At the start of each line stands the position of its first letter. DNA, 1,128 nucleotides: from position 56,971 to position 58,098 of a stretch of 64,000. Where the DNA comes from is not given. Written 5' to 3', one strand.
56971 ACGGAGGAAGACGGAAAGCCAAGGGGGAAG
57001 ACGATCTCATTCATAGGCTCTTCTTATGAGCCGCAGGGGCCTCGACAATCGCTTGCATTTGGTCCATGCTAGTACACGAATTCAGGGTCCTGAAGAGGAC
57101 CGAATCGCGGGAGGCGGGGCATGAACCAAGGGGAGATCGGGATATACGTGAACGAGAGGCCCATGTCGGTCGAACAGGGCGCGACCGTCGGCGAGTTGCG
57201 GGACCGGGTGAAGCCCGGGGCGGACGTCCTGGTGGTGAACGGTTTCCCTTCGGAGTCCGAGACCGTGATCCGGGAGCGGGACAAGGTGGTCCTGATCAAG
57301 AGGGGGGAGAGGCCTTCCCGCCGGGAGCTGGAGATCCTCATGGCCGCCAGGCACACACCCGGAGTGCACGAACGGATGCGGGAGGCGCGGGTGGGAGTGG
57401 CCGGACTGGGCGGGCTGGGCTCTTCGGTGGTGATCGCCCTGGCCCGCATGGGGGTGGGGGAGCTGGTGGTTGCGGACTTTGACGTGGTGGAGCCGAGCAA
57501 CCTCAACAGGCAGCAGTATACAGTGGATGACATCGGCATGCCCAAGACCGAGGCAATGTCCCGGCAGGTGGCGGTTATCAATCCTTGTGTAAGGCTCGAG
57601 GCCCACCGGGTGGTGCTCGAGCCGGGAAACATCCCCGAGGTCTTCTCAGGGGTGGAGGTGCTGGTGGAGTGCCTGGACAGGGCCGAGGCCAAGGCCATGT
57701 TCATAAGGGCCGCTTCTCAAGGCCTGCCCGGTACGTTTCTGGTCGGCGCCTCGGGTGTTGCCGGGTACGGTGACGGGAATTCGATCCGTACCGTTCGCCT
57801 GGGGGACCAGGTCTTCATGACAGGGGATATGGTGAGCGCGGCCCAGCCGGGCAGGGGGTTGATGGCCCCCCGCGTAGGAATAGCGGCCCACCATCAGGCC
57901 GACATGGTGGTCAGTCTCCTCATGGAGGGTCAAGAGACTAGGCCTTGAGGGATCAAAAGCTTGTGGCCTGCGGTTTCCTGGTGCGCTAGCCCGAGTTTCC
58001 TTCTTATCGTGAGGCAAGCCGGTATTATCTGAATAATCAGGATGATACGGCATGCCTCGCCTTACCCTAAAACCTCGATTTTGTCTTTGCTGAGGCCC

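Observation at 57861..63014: ~5 kb insertion bracketed by direct repeats of the thiF 3' end, whose differences fall only on codon third positions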

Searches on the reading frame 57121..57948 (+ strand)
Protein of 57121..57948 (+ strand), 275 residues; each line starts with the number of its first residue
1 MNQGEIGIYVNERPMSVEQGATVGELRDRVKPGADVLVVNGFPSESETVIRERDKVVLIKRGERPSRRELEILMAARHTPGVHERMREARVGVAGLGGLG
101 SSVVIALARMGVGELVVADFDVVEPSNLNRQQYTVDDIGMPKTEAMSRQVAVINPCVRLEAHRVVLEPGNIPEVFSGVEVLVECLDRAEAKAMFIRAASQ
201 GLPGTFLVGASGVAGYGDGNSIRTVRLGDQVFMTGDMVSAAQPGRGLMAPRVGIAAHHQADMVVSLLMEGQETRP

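Call 10: search_protein_families(library=pfam, proteins=[window:57121-57948:+], max_evalue=0.01)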
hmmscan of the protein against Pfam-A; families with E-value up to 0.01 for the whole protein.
window:57121-57948:+ (275 aa): 2 families
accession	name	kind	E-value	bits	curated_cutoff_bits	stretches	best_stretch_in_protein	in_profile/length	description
PF00899.27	ThiF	-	8.1e-32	110.7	28.1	1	83-218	15-149/238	ThiF family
PF14453.12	ThiS-like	-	4.9e-18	65.4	26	1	8-62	3-57/57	ThiS-like ubiquitin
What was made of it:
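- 57121..57948 (+): Intact thiS-thiF fusion gene (275 aa). Its last 30 codons are repeat copy 1. Pfam ThiS-like (E = 4.9e-18) plus ThiF (E = 8.1e-32) (call 10).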

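Call 12: find_related_loci(query=window:57121-57948:+, collection=genome_contigs, flank=10000)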
Query window:57121-57948:+ (275 aa) in genome_contigs; peptide patterns used: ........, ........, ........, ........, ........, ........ (x = any residue, [..] = any of these).
599 stretches matched a pattern (row limit reached: there are more); 77 encode a relative of the query (tblastn E <= 1e-3); 77 distinct loci.
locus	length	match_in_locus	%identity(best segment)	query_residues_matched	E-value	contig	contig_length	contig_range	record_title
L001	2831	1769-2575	61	6-274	2e-115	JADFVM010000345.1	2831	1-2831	MAG: Proteobacteria bacterium isolate C1.bin.17 k83_4566064, whole genome shotgun sequence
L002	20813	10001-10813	61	1-271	2e-105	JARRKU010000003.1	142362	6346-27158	MAG: Desulfobacteraceae bacterium isolate Spart_054_MAG scaffold_3, whole genome shotgun sequence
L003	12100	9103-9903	62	6-272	5e-105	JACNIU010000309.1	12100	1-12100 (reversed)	MAG: Desulfobacterales bacterium isolate NIOZ-UU19 NIOZ-UU_NODE_6624_length_12100_cov_11.5073, whole genome shotgun sequ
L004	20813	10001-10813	61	1-271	2e-103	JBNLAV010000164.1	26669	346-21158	MAG: Desulfobacteraceae bacterium isolate C2.bin.44.orig k141_1717562, whole genome shotgun sequence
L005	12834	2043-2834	63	8-271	3e-101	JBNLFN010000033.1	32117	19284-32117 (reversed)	MAG: Desulfobacteraceae bacterium isolate C1.bin.41.orig k141_93817, whole genome shotgun sequence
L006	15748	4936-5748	61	1-271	6e-101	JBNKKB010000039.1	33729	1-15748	MAG: Desulfobacteraceae bacterium isolate H1H2.bin.6.orig k141_214308, whole genome shotgun sequence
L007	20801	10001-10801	55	2-268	1e-97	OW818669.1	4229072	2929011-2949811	metagenome genome assembly, chromosome: 1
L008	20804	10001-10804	56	1-268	3e-95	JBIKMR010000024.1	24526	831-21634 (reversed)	MAG: Candidatus Hydrogenedentales bacterium isolate ME2014-09-11_3300037507_group5_bin133 Rohwer_bin1463_scaffold_1275_c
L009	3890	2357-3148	59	8-272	5e-93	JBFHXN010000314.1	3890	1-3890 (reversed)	MAG: Desulfuromonadales bacterium isolate Mix_sand09.2021.07.Z.58 k141_3279029_length_3890_cov_10.5511, whole genome sho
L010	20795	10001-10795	55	8-272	2e-92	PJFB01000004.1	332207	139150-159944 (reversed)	MAG: Geobacter sp. isolate L1geo L1geo_contig_4, whole genome shotgun sequence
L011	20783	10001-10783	55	8-268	3e-92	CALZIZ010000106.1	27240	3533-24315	MAG: uncultured Desulfuromonadales bacterium isolate FO_M_Desulfobacterota_25 genome assembly, contig: scaffold_5506, wh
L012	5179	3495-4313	51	1-273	5e-92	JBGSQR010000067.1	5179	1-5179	MAG: Geobacterales bacterium isolate JTS-AC338 k141_344546, whole genome shotgun sequence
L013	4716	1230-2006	55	8-266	9e-92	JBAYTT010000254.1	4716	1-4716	MAG: Pelobacteraceae bacterium isolate SO_2016_LW3_15 scaffold31530_LW162_2016, whole genome shotgun sequence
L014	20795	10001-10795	51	8-272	6e-90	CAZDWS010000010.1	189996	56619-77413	MAG TPA_asm: uncultured Geobacteraceae bacterium isolate SRP302447_co3_257 genome assembly, contig: NODE_201_length_1899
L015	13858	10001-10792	54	8-272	4e-90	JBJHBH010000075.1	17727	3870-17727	MAG: Desulfuromonadales bacterium isolate SF2967_J5348.semibin_refined.095 NODE_3010_length_17727_cov_1.592784, whole ge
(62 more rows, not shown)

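Call 13: find_encoding_contigs(protein=window:57121-57948:+, flank=10000, max_places=10)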
Protein window:57121-57948:+ (275 aa): no gene with exactly this product is on record in the collection.

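Call 18: find_homologous_proteins(query=window:57121-57948:+, max_evalue=1e-40)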
Query window:57121-57948:+ (275 aa): 6923 proteins with E <= 1e-40 among 8000 candidates; the best 120 are listed.
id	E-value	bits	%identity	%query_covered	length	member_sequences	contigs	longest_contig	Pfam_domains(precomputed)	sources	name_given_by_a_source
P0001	1.2e-171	587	100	100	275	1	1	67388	PF14453.13,PF00899.28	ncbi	-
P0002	2.0e-131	455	78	97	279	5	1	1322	PF14453.13,PF00899.28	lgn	-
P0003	3.2e-123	428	72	96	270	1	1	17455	PF14453.13,PF00899.28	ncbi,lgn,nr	ncbi:MAG: sulfur carrier protein ThiS adenylyltransferase ThiF [Deltaproteobacteria bacterium]|nr:su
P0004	1.0e-120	420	72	96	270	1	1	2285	PF14453.13,PF00899.28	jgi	jgi:sulfur carrier protein ThiS adenylyltransferase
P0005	2.2e-119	416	71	96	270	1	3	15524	PF14453.13,PF00899.28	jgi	jgi:sulfur carrier protein ThiS adenylyltransferase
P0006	8.5e-118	410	71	96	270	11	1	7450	PF14453.13,PF00899.28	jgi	-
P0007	1.1e-117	410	69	98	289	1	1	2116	PF14453.13,PF00899.28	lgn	-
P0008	9.2e-117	407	72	97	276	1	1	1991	PF14453.13,PF00899.28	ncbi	-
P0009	2.3e-116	406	69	97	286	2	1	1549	PF14453.13,PF00899.28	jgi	jgi:sulfur carrier protein ThiS adenylyltransferase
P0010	8.2e-115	401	67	99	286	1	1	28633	PF14453.13,PF00899.28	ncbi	-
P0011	1.7e-114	400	70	98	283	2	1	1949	PF14453.13,PF00899.28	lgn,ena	-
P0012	3.3e-114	399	67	99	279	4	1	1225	PF14453.13,PF00899.28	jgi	-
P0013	3.5e-114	399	70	97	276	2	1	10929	PF14453.13,PF00899.28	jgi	-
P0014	8.5e-112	391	68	96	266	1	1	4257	PF14453.13,PF00899.28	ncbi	-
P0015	1.3e-111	390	65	100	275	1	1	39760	PF14453.13,PF00899.28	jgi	jgi:sulfur carrier protein ThiS adenylyltransferase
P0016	1.7e-110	387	67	97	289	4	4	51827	PF14453.13,PF00899.28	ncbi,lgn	-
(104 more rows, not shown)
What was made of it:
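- Tried and rejected: The 5.8-billion-protein search gave nothing closer than 78% (call 18).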

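Call 20: find_encoding_contigs(protein=P0001, flank=10000, max_places=5)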
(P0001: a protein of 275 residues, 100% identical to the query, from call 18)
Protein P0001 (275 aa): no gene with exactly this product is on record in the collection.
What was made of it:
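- Tried and rejected: The window's own protein could not be looked up (calls 13, 20).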

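Call 22: find_encoding_contigs(protein=P0002, flank=10000, max_places=5)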
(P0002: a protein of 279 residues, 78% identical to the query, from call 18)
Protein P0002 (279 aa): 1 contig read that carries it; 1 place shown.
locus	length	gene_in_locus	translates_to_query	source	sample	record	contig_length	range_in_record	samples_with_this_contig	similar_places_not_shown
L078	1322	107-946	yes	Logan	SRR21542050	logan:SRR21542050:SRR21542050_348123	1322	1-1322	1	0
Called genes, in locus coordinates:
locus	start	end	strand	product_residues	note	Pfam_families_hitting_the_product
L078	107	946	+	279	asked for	PF14453:ThiS-like, PF00899:ThiF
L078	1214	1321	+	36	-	?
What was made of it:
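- The nearest ThiF is 78% identical (calls 18, 22).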

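Call 23: find_encoding_contigs(protein=P0003, flank=10000, max_places=5)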
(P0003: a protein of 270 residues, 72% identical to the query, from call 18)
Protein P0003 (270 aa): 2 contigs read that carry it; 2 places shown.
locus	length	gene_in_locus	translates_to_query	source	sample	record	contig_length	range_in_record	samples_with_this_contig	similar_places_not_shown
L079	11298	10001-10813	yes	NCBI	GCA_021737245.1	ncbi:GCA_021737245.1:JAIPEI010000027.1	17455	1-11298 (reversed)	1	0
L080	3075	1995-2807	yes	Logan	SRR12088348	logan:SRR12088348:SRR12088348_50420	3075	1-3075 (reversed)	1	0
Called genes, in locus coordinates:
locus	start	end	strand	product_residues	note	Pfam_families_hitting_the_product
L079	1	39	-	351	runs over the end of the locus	PF00850:Hist_deacetyl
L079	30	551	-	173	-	PF13302:Acetyltransf_3 (weak), PF00583:Acetyltransf_1, PF13673:Acetyltransf_10, PF13508:Acetyltransf_7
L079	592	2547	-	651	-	PF16177:ACAS_N, PF00501:AMP-binding, PF13193:AMP-binding_C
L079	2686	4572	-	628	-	PF02550:AcetylCoA_hydro, PF13336:AcetylCoA_hyd_C, PF13302:Acetyltransf_3 (weak), PF00583:Acetyltransf_1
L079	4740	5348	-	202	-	-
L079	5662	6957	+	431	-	PF01116:F_bP_aldolase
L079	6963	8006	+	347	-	PF01336:tRNA_anti-codon, PF07514:TraI_2 (weak), PF01966:HD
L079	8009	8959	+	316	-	PF00389:2-Hacid_dh, PF02826:2-Hacid_dh_C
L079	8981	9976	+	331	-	PF04055:Radical_SAM, PF06463:Mob_synth_C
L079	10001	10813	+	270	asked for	PF14453:ThiS-like, PF00899:ThiF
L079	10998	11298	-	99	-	?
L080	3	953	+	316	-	PF00389:2-Hacid_dh, PF02826:2-Hacid_dh_C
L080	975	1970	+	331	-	PF04055:Radical_SAM, PF06463:Mob_synth_C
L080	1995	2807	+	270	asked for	PF14453:ThiS-like, PF00899:ThiF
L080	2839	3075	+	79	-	?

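Call 26: find_encoding_contigs(protein=P0005, flank=10000, max_places=4)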
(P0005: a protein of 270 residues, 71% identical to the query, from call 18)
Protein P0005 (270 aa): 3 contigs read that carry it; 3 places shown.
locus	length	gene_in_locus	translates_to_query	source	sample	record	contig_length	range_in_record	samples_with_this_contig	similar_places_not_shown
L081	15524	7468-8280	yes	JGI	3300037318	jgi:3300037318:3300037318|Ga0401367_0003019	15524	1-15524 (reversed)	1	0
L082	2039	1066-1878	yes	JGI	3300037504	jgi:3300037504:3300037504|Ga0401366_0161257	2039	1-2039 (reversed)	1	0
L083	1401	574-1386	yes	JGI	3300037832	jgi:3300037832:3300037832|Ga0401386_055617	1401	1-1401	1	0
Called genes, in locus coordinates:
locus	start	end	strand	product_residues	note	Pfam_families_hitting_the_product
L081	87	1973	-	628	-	PF00455:DeoRC (faint), PF02550:AcetylCoA_hydro, PF13336:AcetylCoA_hyd_C, PF13302:Acetyltransf_3, PF00583:Acetyltransf_1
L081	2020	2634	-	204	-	-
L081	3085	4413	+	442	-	PF01116:F_bP_aldolase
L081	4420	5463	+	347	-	PF01336:tRNA_anti-codon, PF07514:TraI_2 (weak), PF01966:HD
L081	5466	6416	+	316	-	PF00389:2-Hacid_dh, PF02826:2-Hacid_dh_C, PF03446:NAD_binding_2 (weak)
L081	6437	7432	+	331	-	PF04055:Radical_SAM, PF06463:Mob_synth_C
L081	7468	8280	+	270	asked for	PF14453:ThiS-like, PF00899:ThiF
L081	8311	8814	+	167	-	PF01980:TrmO_N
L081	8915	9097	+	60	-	-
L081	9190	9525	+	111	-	PF04241:DUF423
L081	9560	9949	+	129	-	PF03073:TspO_MBR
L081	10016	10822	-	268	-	-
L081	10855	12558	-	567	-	-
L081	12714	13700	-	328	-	PF00140:Sigma70_r1_2, PF04542:Sigma70_r2, PF04539:Sigma70_r3 (faint), PF04545:Sigma70_r4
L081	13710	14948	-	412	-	PF00579:tRNA-synt_1b, PF22421:SYY_C-terminal (weak)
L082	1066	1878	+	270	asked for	PF14453:ThiS-like, PF00899:ThiF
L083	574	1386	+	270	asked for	PF14453:ThiS-like, PF00899:ThiF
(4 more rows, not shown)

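Call 27: find_encoding_contigs(protein=P0010, flank=10000, max_places=4)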
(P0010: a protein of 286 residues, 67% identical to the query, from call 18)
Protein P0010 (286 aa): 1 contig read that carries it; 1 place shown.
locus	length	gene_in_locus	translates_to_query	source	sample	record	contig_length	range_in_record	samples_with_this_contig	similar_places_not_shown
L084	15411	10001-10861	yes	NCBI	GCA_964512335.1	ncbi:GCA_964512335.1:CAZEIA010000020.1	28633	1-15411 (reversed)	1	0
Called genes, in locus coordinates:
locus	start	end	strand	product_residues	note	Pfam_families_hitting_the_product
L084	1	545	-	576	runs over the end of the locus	PF00501:AMP-binding, PF13193:AMP-binding_C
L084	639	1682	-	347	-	PF00850:Hist_deacetyl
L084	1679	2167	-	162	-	PF13302:Acetyltransf_3 (weak), PF00583:Acetyltransf_1, PF13673:Acetyltransf_10 (weak), PF13508:Acetyltransf_7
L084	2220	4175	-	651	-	PF16177:ACAS_N, PF00501:AMP-binding, PF13193:AMP-binding_C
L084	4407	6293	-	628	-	PF00455:DeoRC (faint), PF02550:AcetylCoA_hydro, PF13336:AcetylCoA_hyd_C, PF13302:Acetyltransf_3 (weak), PF00583:Acetyltransf_1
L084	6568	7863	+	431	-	PF01116:F_bP_aldolase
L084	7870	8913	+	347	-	PF01336:tRNA_anti-codon, PF01966:HD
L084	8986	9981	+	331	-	PF04055:Radical_SAM, PF06463:Mob_synth_C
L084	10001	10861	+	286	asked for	PF14453:ThiS-like, PF00899:ThiF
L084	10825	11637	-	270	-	-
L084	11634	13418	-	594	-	-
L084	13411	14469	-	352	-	PF00140:Sigma70_r1_2, PF04542:Sigma70_r2, PF04539:Sigma70_r3 (faint), PF04545:Sigma70_r4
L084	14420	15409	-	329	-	?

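Call 28: find_encoding_contigs(protein=P0016, flank=10000, max_places=4)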
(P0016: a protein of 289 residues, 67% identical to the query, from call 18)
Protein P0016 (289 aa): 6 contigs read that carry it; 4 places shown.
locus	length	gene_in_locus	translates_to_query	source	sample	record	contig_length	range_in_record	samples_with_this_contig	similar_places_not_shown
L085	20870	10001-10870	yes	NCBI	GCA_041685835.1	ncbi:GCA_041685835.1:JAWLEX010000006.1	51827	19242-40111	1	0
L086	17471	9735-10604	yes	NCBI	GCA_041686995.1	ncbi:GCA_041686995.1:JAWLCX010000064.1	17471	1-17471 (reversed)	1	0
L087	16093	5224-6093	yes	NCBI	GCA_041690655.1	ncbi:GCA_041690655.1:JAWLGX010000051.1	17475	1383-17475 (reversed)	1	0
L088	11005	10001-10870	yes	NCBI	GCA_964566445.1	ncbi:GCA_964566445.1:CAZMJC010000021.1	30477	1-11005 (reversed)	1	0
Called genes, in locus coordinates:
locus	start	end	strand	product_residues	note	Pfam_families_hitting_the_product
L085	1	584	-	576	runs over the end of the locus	PF00501:AMP-binding, PF13193:AMP-binding_C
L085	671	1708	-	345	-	PF00850:Hist_deacetyl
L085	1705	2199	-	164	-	PF13302:Acetyltransf_3 (weak), PF00583:Acetyltransf_1, PF13673:Acetyltransf_10, PF13508:Acetyltransf_7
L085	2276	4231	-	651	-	PF16177:ACAS_N, PF00501:AMP-binding, PF13193:AMP-binding_C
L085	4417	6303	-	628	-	PF00455:DeoRC (faint), PF02550:AcetylCoA_hydro, PF13336:AcetylCoA_hyd_C, PF13302:Acetyltransf_3 (weak), PF00583:Acetyltransf_1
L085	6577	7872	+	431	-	PF01116:F_bP_aldolase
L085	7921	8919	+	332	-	PF01336:tRNA_anti-codon, PF07514:TraI_2 (weak), PF01966:HD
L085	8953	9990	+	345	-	PF04055:Radical_SAM, PF06463:Mob_synth_C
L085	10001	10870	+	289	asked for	PF14453:ThiS-like, PF00899:ThiF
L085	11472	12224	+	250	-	PF00497:SBP_bac_3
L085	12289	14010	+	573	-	PF00672:HAMP (faint), PF00989:PAS (weak), PF08448:PAS_4 (weak), PF13426:PAS_9, PF00512:HisKA, PF02518:HATPase_c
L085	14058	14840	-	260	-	-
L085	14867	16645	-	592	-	PF14559:TPR_19, PF13432:TPR_16, PF13429:TPR_15 (weak), PF25063:ARM_TT21_C (weak), PF12895:ANAPC3 (weak), PF13371:TPR_9 (weak), PF07719:TPR_2 (weak), PF13432:TPR_16, +28 more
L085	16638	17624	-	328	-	PF00140:Sigma70_r1_2, PF04542:Sigma70_r2, PF04539:Sigma70_r3 (faint), PF04545:Sigma70_r4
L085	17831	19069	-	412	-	PF00579:tRNA-synt_1b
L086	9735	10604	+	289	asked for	PF14453:ThiS-like, PF00899:ThiF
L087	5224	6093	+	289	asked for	PF14453:ThiS-like, PF00899:ThiF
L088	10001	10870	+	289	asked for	PF14453:ThiS-like, PF00899:ThiF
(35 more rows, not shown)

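Call 83: list_cluster_members(proteins=[P0001, P0162, P0002])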
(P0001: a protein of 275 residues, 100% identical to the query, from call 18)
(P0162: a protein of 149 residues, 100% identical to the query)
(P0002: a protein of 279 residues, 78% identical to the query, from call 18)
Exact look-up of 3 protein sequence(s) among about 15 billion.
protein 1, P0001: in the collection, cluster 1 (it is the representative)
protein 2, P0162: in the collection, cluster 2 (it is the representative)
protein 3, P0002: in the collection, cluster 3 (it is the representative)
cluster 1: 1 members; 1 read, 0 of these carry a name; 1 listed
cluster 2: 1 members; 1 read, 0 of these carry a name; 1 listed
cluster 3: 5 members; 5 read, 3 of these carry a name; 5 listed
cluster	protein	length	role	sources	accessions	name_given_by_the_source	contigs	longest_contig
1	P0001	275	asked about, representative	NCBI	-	-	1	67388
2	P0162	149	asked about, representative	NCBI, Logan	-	-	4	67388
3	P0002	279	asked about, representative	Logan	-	-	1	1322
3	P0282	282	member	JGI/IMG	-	sulfur carrier protein ThiS adenylyltransferase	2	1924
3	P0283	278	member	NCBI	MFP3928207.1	MAG: sulfur carrier protein ThiS adenylyltransferase ThiF [Desulfobacteraceae bacterium]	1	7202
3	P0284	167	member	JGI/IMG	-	sulfur carrier protein ThiS adenylyltransferase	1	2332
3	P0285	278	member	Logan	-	-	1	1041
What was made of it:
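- The source is apparently a metagenome-derived 67-kb contig (calls 18, 83).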
